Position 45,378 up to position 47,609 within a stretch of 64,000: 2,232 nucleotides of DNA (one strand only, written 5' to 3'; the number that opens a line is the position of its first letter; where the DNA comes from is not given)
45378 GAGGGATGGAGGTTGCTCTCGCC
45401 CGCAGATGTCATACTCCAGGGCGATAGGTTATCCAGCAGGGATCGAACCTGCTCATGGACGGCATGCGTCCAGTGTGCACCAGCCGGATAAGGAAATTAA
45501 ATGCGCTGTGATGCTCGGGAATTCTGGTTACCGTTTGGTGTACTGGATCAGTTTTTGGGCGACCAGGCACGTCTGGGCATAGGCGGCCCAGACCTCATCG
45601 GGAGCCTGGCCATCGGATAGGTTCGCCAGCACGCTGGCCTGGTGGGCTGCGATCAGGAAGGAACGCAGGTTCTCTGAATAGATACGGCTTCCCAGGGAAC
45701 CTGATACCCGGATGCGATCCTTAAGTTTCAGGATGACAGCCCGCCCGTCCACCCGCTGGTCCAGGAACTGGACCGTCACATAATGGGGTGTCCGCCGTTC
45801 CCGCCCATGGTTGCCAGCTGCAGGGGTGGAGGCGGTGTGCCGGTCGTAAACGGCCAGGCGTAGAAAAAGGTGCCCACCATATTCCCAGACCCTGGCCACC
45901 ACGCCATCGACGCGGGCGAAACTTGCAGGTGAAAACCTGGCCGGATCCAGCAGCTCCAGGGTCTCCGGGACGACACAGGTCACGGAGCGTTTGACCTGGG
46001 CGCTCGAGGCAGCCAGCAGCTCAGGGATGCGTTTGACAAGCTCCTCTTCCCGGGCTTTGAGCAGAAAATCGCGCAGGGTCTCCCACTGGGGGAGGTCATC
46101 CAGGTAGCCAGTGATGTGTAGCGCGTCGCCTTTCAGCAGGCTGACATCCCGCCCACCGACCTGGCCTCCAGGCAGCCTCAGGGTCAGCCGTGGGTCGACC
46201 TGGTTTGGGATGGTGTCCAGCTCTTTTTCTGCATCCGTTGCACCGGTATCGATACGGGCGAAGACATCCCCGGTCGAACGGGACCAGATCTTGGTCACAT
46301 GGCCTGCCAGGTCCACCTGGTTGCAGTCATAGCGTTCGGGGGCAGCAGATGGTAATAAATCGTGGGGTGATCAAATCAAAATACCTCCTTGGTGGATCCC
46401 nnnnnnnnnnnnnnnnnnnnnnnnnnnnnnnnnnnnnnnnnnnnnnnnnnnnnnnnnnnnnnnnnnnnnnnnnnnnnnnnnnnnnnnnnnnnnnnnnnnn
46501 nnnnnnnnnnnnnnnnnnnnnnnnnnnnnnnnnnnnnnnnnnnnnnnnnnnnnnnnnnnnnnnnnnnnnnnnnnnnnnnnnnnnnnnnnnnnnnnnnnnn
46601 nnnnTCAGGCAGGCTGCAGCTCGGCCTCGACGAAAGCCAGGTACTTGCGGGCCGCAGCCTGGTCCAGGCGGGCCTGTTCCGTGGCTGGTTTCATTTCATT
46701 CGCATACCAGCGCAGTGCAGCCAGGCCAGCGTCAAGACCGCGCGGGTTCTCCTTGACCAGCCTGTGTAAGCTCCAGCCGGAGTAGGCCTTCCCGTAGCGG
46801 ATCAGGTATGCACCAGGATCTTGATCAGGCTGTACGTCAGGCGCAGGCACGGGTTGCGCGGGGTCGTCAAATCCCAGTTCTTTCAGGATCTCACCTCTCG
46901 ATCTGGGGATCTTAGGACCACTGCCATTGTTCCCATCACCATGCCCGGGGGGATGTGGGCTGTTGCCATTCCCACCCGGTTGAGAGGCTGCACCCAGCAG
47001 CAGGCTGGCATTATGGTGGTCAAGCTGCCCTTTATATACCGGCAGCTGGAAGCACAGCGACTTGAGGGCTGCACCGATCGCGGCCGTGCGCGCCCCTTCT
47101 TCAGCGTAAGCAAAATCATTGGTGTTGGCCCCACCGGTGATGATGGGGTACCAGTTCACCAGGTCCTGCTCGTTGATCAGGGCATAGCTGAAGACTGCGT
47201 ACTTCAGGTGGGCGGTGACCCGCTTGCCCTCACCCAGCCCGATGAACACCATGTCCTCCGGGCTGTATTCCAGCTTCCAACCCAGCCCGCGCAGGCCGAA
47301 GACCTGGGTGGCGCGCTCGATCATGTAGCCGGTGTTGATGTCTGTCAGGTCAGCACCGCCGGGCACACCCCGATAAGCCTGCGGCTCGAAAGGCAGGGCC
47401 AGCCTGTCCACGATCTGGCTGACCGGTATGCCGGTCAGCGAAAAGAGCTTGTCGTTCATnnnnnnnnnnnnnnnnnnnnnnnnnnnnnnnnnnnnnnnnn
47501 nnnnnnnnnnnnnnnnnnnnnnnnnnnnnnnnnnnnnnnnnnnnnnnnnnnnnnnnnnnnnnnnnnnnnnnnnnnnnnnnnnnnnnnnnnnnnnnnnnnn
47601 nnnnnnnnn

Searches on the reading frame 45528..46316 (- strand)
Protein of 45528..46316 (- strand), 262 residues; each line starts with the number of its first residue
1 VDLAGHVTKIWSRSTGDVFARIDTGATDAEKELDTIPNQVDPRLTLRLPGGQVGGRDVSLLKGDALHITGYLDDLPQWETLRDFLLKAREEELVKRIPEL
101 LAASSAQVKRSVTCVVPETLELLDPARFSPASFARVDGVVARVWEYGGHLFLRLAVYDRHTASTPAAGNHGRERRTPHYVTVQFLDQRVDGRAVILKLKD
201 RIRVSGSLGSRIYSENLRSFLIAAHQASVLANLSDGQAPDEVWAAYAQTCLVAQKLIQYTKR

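Call 8: search_protein_families(library=pfam, max_evalue=0.01, proteins=[window:45528-46316:-])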
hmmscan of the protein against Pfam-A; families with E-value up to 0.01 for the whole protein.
window:45528-46316:- (262 aa): 0 families

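Call 9: search_protein_families(library=phrogs, max_evalue=0.01, proteins=[window:45528-46316:-])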
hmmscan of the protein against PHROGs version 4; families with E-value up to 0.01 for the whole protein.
window:45528-46316:- (262 aa): 0 families

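Call 15: find_related_loci(query=window:45528-46316:-, collection=genome_contigs, flank=10000)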
Query window:45528-46316:- (262 aa) in genome_contigs; peptide patterns used: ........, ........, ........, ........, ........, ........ (x = any residue, [..] = any of these).
377 stretches matched a pattern; 4 encode a relative of the query (tblastn E <= 1e-3); 4 distinct loci.
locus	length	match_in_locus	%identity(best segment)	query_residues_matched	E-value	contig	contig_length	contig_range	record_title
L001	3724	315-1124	69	1-262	1e-124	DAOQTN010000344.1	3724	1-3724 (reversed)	MAG TPA_asm: Anaerolineaceae bacterium isolate AMR_MDS_1139 NODE_28014_length_3724_cov_5.835650, whole genome shotgun se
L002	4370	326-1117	67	1-262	1e-118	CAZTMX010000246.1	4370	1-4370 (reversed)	MAG TPA_asm: uncultured Anaerolineaceae bacterium isolate binchicken_co22_211 genome assembly, contig: NODE_18816_length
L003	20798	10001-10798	46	1-261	6e-68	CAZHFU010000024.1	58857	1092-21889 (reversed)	MAG TPA_asm: uncultured Anaerolinea sp. isolate SRP220891_co2_410 genome assembly, contig: NODE_710_length_58857_cov_23.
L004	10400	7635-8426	65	1-262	8e-115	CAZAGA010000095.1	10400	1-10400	MAG TPA_asm: uncultured Anaerolineaceae bacterium isolate binchicken_co22_240 genome assembly, contig: NODE_6559_length_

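Call 30: find_homologous_proteins(query=window:45528-46316:-)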
Query window:45528-46316:- (262 aa): 68 proteins with E <= 0.001 among 1619 candidates.
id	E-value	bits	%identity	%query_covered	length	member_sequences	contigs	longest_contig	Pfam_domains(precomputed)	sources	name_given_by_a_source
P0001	1.3e-169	580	100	100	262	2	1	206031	-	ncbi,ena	-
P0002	1.5e-116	406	70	100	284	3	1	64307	-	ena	-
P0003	5.7e-115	401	69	100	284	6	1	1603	-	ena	-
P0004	9.3e-115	401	69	100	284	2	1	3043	-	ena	-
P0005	1.2e-114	400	70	100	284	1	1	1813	-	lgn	-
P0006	1.5e-114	400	69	100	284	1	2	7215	-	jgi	jgi:primosomal replication protein N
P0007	2.5e-114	399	68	100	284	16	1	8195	-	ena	-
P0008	2.6e-114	399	70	100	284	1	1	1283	-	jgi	-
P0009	2.7e-114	399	69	100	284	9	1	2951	-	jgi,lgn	jgi:primosomal replication protein N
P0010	4.7e-114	398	69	100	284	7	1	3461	-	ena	-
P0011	2.0e-113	396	68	100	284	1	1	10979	-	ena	-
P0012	2.3e-113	396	69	100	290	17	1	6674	-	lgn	-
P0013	5.3e-113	395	69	100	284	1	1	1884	-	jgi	jgi:hypothetical protein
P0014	7.2e-113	394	68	100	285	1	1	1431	-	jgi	jgi:primosomal replication protein N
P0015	8.9e-113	394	68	100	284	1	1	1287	-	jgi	jgi:hypothetical protein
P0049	7.6e-101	355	58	100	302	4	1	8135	-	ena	-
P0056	9.2e-91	322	59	100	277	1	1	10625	-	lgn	-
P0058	1.1e-84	302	55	100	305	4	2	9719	-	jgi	jgi:hypothetical protein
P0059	1.1e-70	256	52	100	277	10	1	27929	-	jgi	jgi:hypothetical protein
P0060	8.3e-68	247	51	99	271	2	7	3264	-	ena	-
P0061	2.2e-67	245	50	100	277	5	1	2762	-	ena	-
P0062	8.0e-66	240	48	100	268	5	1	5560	-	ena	-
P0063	9.2e-66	240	52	98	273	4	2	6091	-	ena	-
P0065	1.0e-57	214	41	99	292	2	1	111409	-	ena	-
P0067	3.1e-33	133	37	98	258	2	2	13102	-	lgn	-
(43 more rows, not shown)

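Call 31: find_encoding_contigs(protein=P0059, flank=6000, max_places=2)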
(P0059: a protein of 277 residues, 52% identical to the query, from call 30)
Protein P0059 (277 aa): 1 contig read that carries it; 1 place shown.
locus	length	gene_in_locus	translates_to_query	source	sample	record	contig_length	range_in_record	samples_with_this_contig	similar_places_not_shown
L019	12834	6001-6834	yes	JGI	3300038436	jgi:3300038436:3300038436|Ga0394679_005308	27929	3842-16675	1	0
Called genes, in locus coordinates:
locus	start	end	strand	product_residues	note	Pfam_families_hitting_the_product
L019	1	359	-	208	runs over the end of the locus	PF08843:AbiEii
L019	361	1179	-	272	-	PF13338:AbiEi_4 (weak)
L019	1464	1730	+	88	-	-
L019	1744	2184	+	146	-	-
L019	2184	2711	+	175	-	PF13400:Tad (weak)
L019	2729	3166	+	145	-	-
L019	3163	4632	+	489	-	-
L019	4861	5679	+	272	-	-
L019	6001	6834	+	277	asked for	-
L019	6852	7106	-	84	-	-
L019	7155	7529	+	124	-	-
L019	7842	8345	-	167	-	-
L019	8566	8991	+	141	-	-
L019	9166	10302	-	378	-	PF03841:SelA, PF01053:Cys_Met_Meta_PP, PF00266:Aminotran_5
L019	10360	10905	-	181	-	PF14588:YjgF_endoribonc, PF01042:Ribonuc_L-PSP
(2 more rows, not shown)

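Call 32: find_encoding_contigs(protein=P0065, flank=6000, max_places=2)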
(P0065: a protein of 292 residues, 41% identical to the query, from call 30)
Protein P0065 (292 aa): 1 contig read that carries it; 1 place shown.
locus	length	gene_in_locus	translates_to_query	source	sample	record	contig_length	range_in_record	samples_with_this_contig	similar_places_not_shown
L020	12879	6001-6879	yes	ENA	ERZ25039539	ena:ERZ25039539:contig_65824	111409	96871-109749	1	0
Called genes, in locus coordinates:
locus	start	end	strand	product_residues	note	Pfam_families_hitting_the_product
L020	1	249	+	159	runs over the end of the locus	PF04964:Flp_Fap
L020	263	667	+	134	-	PF07811:TadE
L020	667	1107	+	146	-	PF13400:Tad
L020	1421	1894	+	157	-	-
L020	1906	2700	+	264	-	-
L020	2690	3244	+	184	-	-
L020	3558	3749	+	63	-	-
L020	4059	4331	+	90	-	-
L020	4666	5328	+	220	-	-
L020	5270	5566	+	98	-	-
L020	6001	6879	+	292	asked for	-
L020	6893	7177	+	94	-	-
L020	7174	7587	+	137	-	-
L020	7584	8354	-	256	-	PF07282:Cas12f1-like_TNB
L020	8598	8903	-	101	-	-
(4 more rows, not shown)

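Call 33: find_encoding_contigs(protein=P0067, flank=6000, max_places=2)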
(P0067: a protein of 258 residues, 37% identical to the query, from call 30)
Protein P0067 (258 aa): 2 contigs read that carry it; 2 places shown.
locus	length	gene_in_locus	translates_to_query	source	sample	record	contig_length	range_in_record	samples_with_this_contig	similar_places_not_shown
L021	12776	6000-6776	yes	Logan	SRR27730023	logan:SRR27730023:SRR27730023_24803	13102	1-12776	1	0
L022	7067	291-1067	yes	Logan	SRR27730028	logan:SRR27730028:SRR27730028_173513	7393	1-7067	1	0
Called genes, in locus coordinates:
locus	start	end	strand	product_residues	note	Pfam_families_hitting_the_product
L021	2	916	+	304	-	?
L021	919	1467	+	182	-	-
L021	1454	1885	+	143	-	-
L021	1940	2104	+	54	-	-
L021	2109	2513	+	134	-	PF07811:TadE (weak)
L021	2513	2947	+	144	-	PF13400:Tad (weak)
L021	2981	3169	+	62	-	-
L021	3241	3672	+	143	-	-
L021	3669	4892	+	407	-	-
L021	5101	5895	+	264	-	-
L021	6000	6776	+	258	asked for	-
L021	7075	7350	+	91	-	-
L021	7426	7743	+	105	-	-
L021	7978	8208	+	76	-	-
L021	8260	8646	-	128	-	-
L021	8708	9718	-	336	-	PF02899:Phage_int_SAM_1 (faint), PF13495:Phage_int_SAM_4, PF00589:Phage_integrase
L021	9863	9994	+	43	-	-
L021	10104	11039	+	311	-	PF12705:PDDEXK_1 (faint)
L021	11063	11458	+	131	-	PF00436:SSB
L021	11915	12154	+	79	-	-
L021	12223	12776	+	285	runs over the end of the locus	PF00589:Phage_integrase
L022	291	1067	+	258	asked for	-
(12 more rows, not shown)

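Call 35: find_related_loci(query=window:45528-46316:-, collection=viral_contigs, flank=8000)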
Query window:45528-46316:- (262 aa) in viral_contigs; peptide patterns used: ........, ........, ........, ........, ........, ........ (x = any residue, [..] = any of these).
9 stretches matched a pattern, but none encodes a relative of the query by tblastn (E <= 1e-3).

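Call 36: find_encoding_contigs(protein=P0058, flank=4000, max_places=2)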
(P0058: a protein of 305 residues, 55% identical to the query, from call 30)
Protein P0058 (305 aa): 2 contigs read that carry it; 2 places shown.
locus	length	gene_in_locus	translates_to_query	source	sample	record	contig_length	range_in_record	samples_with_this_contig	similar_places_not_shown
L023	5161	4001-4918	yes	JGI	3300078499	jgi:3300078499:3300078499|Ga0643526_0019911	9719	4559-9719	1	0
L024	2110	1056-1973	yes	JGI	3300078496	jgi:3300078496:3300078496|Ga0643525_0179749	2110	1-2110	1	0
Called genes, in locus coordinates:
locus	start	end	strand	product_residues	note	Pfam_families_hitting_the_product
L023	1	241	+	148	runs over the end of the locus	PF01478:Peptidase_A24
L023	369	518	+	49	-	-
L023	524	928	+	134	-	-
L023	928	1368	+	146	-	PF13400:Tad (weak)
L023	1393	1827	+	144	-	-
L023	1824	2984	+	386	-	-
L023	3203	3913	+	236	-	-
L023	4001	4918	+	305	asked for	-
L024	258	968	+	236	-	-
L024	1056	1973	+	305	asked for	-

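Call 37: find_encoding_contigs(protein=P0062, flank=4000, max_places=2)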
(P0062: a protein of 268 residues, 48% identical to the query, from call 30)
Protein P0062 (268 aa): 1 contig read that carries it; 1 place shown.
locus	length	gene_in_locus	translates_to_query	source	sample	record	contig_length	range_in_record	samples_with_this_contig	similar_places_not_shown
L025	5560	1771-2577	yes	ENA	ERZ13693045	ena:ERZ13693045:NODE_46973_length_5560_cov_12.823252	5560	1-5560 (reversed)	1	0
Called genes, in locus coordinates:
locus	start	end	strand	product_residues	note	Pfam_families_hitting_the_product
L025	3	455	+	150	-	?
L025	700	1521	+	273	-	-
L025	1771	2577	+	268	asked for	-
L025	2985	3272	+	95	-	-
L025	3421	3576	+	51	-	-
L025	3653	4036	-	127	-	PF03412:Peptidase_C39 (weak), PF13529:Peptidase_C39_2, PF14399:BtrH_N (weak)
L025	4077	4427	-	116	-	-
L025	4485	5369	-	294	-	PF02899:Phage_int_SAM_1, PF13495:Phage_int_SAM_4, PF00589:Phage_integrase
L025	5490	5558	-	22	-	?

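Call 38: find_encoding_contigs(protein=P0063, flank=4000, max_places=2)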
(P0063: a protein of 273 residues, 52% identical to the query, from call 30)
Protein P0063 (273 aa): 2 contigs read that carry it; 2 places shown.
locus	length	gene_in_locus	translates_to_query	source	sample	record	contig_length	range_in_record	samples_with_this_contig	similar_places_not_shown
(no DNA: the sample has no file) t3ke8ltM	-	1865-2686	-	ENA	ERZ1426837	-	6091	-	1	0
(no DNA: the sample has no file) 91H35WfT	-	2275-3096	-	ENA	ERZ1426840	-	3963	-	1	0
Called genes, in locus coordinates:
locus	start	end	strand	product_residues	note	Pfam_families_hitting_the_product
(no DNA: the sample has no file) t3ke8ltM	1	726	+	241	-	?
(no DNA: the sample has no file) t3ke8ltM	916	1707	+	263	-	-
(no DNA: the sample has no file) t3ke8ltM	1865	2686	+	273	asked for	-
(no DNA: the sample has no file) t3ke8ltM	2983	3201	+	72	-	-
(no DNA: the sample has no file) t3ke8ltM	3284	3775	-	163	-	PF00583:Acetyltransf_1, PF13673:Acetyltransf_10, PF13508:Acetyltransf_7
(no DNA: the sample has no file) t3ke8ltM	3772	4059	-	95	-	PF04014:MazE_antitoxin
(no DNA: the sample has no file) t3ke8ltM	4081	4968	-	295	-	PF02899:Phage_int_SAM_1, PF13495:Phage_int_SAM_4 (weak), PF00589:Phage_integrase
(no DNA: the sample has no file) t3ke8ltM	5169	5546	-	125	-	-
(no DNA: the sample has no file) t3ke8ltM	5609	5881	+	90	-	-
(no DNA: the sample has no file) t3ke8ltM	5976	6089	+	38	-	?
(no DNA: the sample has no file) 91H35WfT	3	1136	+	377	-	?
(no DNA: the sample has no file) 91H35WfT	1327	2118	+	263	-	-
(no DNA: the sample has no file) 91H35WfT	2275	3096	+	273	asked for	-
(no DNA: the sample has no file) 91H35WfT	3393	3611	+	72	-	-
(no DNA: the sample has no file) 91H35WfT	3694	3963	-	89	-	?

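Call 40: find_encoding_contigs(protein=P0056, flank=5000, max_places=1)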
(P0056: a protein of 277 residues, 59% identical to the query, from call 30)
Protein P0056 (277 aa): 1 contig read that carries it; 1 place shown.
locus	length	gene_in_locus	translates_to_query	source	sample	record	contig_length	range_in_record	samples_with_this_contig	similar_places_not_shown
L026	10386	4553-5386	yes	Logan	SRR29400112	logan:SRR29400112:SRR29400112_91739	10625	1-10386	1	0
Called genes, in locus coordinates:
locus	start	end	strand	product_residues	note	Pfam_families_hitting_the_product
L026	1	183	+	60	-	?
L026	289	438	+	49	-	-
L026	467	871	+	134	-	-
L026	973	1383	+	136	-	PF13400:Tad (weak)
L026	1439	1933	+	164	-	-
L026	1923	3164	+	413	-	-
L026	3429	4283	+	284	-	-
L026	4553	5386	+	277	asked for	-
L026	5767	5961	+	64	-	-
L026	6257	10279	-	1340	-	PF23381:Beta-prop_IFT122_1st, PF24814:WD40_Prp19, PF25174:Beta-prop_THOC3, PF23381:Beta-prop_IFT122_1st, PF25174:Beta-prop_THOC3, PF25175:Beta-prop_WDR5, PF26549:Tricorn_N, PF26550:Tricorn_2nd, +99 more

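Call 41: find_encoding_contigs(protein=P0049, flank=5000, max_places=1)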
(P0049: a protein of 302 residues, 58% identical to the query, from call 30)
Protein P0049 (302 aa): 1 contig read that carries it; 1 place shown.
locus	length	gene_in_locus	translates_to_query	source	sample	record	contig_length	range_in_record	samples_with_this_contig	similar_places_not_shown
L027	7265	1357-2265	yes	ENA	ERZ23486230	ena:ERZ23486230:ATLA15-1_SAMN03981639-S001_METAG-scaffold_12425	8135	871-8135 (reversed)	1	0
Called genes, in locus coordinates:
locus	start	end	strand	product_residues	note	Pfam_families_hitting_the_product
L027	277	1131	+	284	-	-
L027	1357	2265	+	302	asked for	-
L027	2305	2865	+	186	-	-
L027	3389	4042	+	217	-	-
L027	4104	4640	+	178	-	-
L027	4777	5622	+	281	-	-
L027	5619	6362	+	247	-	PF07728:AAA_5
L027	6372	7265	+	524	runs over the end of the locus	-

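Call 42: find_encoding_contigs(protein=P0060, flank=3000, max_places=3)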
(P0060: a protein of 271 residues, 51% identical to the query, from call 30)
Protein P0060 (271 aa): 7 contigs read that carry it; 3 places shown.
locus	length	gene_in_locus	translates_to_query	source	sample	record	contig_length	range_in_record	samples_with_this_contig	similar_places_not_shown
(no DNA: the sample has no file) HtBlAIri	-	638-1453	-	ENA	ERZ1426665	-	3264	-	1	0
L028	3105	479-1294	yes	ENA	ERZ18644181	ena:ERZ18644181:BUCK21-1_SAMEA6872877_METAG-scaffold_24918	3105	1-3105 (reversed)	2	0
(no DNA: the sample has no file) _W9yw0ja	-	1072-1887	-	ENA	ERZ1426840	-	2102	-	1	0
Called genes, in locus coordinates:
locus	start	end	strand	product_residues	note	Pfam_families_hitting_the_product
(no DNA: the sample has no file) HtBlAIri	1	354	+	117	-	?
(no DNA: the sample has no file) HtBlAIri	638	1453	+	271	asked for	-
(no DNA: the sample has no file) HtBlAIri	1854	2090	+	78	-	-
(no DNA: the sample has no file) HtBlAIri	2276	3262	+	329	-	?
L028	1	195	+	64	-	?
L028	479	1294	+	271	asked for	-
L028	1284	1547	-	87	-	-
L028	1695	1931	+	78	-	-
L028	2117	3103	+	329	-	?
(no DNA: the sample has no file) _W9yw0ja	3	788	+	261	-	?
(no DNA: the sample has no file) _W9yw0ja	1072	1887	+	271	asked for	-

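Call 43: find_encoding_contigs(protein=P0061, flank=3000, max_places=1)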
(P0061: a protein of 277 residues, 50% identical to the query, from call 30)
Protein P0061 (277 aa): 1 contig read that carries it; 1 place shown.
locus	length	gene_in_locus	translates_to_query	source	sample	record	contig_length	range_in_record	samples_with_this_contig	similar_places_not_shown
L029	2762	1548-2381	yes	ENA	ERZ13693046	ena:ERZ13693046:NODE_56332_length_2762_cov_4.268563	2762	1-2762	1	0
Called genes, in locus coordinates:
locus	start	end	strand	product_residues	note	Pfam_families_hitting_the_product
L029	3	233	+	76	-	?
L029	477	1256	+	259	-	-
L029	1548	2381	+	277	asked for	-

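Call 46: search_solved_structures(query=window:45528-46316:-, max_evalue=10)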
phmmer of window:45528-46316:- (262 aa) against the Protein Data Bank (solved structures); distinct sequences matched with E-value up to 10: 1.
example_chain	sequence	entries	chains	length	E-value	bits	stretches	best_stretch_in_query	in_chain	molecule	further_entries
9axt_AD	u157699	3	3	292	0.83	12.4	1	32-129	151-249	Small ribosomal subunit protein uS2A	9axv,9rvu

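Call 57: predict_structure(alignment_id=A3)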
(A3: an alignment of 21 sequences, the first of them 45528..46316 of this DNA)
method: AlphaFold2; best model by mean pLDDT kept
length: 262 residues; sequences in the alignment: 21
mean_pLDDT: 89.6   pTM: 0.81
mean pLDDT of the five models: 89.6, 89.4, 89.4, 88.3, 87.6
residues with pLDDT >= 90: 194; 70-90: 52; 50-70: 6; < 50: 10
segments of 3 or more residues with pLDDT < 50: 27-36
pLDDT, mean of each block of 10 residues (from residue 1): 94 91 66 49 91 94 95 92 95 94 94 93 86 95 93 94 83 90 94 94 94 92 95 92 91 94 66
secondary structure, 60 per line:
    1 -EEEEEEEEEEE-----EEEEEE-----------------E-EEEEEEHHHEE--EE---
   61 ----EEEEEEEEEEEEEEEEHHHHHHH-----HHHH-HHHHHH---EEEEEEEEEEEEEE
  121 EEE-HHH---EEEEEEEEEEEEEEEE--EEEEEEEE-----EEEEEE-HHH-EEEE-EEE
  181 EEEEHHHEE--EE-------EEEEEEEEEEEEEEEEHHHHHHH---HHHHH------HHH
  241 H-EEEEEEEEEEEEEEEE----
elements in order: E2-12 E18-23 E43-48 E65-80 H81-87 H93-96 H98-103 E107-123 E131-146 E149-156 E162-167 E173-176 E178-184 E201-216 H217-223 H227-231 H238-241 E243-258

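Call 61: fold_search(model_id=the predicted structure, library=pdb)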
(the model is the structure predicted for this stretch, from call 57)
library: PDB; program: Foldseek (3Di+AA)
matches with E <= 10: 1126; with E <= 0.001: 30
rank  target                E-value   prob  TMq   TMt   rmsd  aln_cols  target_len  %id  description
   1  1se8                  1.6e-07  1.00  0.45  0.53   6.5       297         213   12  Structure of single-stranded DNA-binding protein (SSB) from D. radiodurans (released 2004-06-15)
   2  2ihf                  2.9e-07  1.00  0.46  0.57   6.6       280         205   15  Crystal structure of deletion mutant delta 228-252 R190A of the single-stranded DNA binding protein from Thermus aquatic (released 2007-01-02)
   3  2fxq                  6.5e-07  1.00  0.45  0.57   7.0       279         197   15  Single-stranded DNA-binding protein from Thermus aquaticus (released 2006-02-14)
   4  3udg_B                6.8e-07  1.00  0.46  0.55   6.8       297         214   13  Structure of Deinococcus radiodurans SSB bound to ssDNA (released 2012-05-16)
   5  2cwa                  1.1e-06  1.00  0.45  0.55   6.6       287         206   16  Crystal Structure Of The Single-stranded DNA Binding Protein From Thermus Thermophilus HB8 (released 2005-12-17)
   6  2ihe                  3.1e-06  1.00  0.44  0.55   6.3       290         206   15  Crystal structure of wild-type single-stranded DNA binding protein from Thermus aquaticus (released 2007-01-02)
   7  4dni                  3.3e-06  1.00  0.48  0.48   6.5       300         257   12  Structure of Editosome protein (released 2012-12-26)
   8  3tqy_A                7.8e-05  1.00  0.24  0.49   8.2       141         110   11  Structure of a single-stranded DNA-binding protein (ssb), from Coxiella burnetii (released 2011-09-21)
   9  3tqy_B                9.2e-05  1.00  0.27  0.58   6.0       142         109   10  Structure of a single-stranded DNA-binding protein (ssb), from Coxiella burnetii (released 2011-09-21)
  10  5odn_B                1.7e-04  1.00  0.28  0.64   4.9       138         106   12  Salinibacter ruber Single-Strand Binding protein (released 2018-08-01)
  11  5xgt_A                1.8e-04  1.00  0.27  0.63   5.9       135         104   12  Crystal structure of the N-terminal domain of Staphylococcus aureus single-stranded DNA-binding protein SsbA at 1.82 a (released 2017-08-09)
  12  5odn_E                1.8e-04  1.00  0.24  0.53   7.2       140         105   10  Salinibacter ruber Single-Strand Binding protein (released 2018-08-01)
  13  3ulp_A                3.0e-04  1.00  0.27  0.56   6.7       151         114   12  Plasmodium falciparum SSB complex with ssDNA (released 2012-05-09)
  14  3tqy_C                4.0e-04  1.00  0.24  0.52   6.7       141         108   11  Structure of a single-stranded DNA-binding protein (ssb), from Coxiella burnetii (released 2011-09-21)
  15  5yyu_C                4.2e-04  1.00  0.27  0.62   5.4       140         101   14  Crystal structure of Staphylococcus aureus single-stranded DNA-binding protein SsbB (released 2018-08-15)
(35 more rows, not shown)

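Call 79: list_cluster_members(proteins=[P0001])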
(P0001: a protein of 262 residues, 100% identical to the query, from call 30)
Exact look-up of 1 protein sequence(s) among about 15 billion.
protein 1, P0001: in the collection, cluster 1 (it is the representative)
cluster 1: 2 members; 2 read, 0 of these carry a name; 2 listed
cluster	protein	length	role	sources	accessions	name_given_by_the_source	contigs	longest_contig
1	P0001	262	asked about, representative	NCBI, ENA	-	-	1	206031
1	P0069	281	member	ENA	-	-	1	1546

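Call 80: search_protein_families(library=ncbifam, max_evalue=0.01, proteins=[window:45528-46316:-])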
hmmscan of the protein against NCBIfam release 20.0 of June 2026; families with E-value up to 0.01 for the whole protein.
window:45528-46316:- (262 aa): 0 families

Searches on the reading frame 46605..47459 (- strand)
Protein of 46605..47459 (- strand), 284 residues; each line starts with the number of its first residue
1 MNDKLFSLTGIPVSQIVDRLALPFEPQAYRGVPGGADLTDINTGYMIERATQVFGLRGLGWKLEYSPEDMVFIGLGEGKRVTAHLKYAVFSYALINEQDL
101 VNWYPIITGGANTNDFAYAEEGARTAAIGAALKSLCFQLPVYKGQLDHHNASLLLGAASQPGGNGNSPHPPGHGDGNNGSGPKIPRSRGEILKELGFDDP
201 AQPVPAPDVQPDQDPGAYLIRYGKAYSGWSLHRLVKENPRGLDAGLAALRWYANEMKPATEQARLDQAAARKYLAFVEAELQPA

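Call 8: search_protein_families(library=pfam, max_evalue=0.01, proteins=[window:46605-47459:-])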
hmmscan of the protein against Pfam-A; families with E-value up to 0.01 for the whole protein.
window:46605-47459:- (284 aa): 0 families

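Call 9: search_protein_families(library=phrogs, max_evalue=0.01, proteins=[window:46605-47459:-])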
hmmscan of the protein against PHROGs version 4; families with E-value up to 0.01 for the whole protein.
window:46605-47459:- (284 aa): 2 families
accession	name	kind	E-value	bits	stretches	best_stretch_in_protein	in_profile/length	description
phrog_7838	-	DNA, RNA and nucleotide metabolism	8.8e-06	26.5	1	34-69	26-61/242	exonuclease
phrog_2489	-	DNA, RNA and nucleotide metabolism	0.0054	16.1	1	37-64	487-514/728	exonuclease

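Call 47: search_solved_structures(query=window:46605-47459:-, max_evalue=10)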
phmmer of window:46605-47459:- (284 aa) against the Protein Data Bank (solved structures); distinct sequences matched with E-value up to 10: 0.

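Call 80: search_protein_families(library=ncbifam, max_evalue=0.01, proteins=[window:46605-47459:-])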
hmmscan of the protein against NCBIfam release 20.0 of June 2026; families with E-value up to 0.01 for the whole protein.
window:46605-47459:- (284 aa): 0 families
